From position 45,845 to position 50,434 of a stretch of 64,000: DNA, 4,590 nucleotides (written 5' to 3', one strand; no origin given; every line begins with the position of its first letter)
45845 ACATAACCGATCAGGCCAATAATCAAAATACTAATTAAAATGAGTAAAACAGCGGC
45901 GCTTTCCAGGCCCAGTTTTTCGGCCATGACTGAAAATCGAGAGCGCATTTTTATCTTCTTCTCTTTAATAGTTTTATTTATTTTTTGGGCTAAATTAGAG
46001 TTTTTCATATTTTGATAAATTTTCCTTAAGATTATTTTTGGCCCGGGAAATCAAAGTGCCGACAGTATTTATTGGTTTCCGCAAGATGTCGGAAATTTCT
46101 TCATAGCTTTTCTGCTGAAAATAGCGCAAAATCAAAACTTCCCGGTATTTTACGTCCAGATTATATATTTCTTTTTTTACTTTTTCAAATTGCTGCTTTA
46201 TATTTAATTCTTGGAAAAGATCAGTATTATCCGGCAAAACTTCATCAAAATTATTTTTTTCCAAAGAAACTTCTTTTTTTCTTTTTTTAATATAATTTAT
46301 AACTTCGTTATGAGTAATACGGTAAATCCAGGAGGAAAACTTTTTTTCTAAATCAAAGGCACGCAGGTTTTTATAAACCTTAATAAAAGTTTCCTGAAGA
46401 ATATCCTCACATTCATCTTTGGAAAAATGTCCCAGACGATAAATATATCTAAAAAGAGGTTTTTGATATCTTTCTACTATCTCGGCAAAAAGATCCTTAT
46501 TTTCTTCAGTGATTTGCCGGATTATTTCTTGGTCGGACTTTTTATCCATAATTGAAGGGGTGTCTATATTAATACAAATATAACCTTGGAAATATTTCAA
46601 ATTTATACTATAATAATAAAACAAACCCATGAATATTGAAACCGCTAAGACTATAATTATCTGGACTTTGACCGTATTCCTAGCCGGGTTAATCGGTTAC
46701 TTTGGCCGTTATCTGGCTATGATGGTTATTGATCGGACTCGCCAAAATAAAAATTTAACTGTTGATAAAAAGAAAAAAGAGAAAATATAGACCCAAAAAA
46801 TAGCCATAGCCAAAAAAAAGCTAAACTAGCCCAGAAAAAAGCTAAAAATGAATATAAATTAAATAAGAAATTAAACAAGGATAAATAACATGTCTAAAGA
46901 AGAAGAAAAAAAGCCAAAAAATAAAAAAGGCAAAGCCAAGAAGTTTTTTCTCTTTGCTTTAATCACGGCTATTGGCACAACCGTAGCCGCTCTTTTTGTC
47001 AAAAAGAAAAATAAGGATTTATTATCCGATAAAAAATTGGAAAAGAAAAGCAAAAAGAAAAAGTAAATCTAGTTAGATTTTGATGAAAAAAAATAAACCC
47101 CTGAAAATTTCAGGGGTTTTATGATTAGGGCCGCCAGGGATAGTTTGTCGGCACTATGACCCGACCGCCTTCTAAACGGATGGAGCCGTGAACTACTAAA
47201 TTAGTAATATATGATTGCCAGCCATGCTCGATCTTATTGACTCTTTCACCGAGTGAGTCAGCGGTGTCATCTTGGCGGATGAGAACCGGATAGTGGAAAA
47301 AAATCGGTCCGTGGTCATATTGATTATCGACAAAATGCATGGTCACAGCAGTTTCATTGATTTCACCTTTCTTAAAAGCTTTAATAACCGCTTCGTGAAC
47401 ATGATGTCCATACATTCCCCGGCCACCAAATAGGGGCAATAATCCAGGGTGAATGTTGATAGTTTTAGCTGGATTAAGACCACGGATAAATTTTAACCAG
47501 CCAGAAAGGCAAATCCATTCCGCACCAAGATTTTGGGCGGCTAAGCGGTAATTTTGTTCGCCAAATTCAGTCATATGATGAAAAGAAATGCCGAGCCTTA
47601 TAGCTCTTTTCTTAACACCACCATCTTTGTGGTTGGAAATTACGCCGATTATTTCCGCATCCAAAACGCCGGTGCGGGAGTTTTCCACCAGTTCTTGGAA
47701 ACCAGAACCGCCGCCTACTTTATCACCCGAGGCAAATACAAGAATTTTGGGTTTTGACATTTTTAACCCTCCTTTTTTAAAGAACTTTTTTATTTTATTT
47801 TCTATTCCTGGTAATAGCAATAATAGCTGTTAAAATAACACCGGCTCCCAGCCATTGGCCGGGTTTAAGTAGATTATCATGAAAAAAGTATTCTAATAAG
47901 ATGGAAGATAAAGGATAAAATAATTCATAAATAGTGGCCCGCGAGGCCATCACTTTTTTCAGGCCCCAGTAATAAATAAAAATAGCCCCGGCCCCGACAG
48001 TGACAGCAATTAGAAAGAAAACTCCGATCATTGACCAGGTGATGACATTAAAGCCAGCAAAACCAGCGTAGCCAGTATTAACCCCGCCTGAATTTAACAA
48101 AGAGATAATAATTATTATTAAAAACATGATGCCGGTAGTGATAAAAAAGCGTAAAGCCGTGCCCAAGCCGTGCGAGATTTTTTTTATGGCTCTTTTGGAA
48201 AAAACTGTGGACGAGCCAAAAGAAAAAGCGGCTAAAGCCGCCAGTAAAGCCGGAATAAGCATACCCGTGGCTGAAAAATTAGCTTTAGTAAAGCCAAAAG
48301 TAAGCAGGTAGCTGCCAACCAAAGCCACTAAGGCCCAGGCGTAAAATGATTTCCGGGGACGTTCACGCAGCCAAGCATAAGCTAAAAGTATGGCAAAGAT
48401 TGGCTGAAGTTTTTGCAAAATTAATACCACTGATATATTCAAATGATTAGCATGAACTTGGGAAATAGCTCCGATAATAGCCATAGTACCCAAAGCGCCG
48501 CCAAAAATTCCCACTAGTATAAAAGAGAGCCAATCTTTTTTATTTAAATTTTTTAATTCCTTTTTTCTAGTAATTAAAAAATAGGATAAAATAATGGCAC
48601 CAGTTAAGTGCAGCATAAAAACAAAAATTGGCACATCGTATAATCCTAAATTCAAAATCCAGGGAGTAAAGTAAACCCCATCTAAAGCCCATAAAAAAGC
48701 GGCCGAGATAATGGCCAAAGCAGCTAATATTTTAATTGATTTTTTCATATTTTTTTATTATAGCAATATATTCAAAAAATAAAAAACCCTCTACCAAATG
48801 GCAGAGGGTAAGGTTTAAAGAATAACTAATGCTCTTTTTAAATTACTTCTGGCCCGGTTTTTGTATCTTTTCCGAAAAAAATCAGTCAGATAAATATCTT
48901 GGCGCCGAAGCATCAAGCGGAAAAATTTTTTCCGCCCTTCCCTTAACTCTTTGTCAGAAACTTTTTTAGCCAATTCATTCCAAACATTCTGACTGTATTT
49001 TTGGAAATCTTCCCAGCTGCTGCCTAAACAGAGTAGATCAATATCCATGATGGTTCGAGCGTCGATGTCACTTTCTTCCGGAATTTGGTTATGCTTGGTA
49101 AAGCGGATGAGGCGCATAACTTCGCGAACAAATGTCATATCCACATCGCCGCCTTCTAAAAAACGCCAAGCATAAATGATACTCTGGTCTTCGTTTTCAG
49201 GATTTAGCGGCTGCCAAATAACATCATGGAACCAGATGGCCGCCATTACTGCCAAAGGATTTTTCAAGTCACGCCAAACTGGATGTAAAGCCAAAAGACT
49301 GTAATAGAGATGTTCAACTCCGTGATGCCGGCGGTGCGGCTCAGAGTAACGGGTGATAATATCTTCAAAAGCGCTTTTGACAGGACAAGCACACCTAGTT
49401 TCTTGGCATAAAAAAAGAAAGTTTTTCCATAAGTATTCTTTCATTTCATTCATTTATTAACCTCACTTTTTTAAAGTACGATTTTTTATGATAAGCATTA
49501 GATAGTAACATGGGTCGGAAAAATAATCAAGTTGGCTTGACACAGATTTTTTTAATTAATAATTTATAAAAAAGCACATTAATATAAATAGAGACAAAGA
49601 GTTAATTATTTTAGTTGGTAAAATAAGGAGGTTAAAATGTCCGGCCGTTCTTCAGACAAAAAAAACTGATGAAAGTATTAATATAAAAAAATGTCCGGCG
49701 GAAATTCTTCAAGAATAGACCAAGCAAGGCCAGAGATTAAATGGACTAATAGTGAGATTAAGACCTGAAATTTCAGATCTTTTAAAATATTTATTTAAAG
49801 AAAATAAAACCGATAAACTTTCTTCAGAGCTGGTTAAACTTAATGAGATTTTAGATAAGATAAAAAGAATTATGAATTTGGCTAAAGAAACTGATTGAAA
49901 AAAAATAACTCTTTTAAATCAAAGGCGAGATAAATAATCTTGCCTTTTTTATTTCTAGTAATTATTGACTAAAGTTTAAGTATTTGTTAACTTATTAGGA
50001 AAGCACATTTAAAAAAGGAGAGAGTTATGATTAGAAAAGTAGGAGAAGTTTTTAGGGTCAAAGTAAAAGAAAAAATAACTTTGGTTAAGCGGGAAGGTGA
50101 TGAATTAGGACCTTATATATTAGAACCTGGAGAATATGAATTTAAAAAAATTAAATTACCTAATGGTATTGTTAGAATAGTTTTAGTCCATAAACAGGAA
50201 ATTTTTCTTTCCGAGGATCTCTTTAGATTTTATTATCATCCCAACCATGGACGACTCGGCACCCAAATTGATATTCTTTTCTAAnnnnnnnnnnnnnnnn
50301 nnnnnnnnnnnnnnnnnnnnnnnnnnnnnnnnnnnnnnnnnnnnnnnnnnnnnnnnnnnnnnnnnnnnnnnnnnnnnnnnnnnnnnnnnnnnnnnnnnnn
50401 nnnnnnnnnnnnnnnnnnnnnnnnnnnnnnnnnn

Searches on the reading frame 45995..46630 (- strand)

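Call 31: search_protein_families(library=pfam, proteins=[window:45995-46630:-], max_evalue=0.001)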
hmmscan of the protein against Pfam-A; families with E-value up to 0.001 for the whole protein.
window:45995-46630:- (211 aa): 3 families
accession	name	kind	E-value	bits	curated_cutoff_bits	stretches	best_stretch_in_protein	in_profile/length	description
PF04542.20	Sigma70_r2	-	1.5e-17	63.6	24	1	51-119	1-70/71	Sigma-70 region 2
PF08281.18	Sigma70_r4_2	-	5.8e-12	45.5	25.7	1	158-200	11-53/54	Sigma-70, region 4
PF04545.22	Sigma70_r4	-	2e-06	27.6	24.1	1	160-203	7-50/50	Sigma-70, region 4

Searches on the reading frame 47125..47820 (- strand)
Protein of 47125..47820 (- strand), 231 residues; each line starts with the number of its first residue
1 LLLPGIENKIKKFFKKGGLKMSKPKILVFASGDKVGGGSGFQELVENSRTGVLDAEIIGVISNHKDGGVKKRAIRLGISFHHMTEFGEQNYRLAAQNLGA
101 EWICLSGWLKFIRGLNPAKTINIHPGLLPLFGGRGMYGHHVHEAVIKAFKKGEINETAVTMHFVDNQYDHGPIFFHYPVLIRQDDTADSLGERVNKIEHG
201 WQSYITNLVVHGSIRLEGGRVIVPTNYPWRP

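Call 12: search_protein_families(library=pfam, proteins=[window:47125-47820:-], max_evalue=0.01)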
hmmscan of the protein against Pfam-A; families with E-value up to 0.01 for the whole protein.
window:47125-47820:- (231 aa): 1 family
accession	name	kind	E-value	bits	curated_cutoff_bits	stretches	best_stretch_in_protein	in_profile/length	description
PF00551.24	Formyl_trans_N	-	1.5e-22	80.7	26.1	1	25-201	2-176/181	Formyl transferase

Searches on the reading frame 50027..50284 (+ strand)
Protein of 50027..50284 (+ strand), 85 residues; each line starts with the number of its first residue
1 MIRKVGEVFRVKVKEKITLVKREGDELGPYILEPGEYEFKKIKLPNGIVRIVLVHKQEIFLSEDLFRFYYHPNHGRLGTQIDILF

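Call 12: search_protein_families(library=pfam, proteins=[window:50027-50284:+], max_evalue=0.01)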
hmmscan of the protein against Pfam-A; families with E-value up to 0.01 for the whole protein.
window:50027-50284:+ (85 aa): 0 families

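Call 22: find_homologous_proteins(query=window:50027-50284:+, max_evalue=0.001)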
Query window:50027-50284:+ (85 aa): 1 proteins with E <= 0.001 among 1 candidates.
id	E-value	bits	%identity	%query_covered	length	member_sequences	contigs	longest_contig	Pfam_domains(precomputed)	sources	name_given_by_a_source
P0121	7.6e-49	181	100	100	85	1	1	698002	-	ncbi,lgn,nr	ncbi:MAG: hypothetical protein U5L76_05365 [Patescibacteria group bacterium]|nr:hypothetical protein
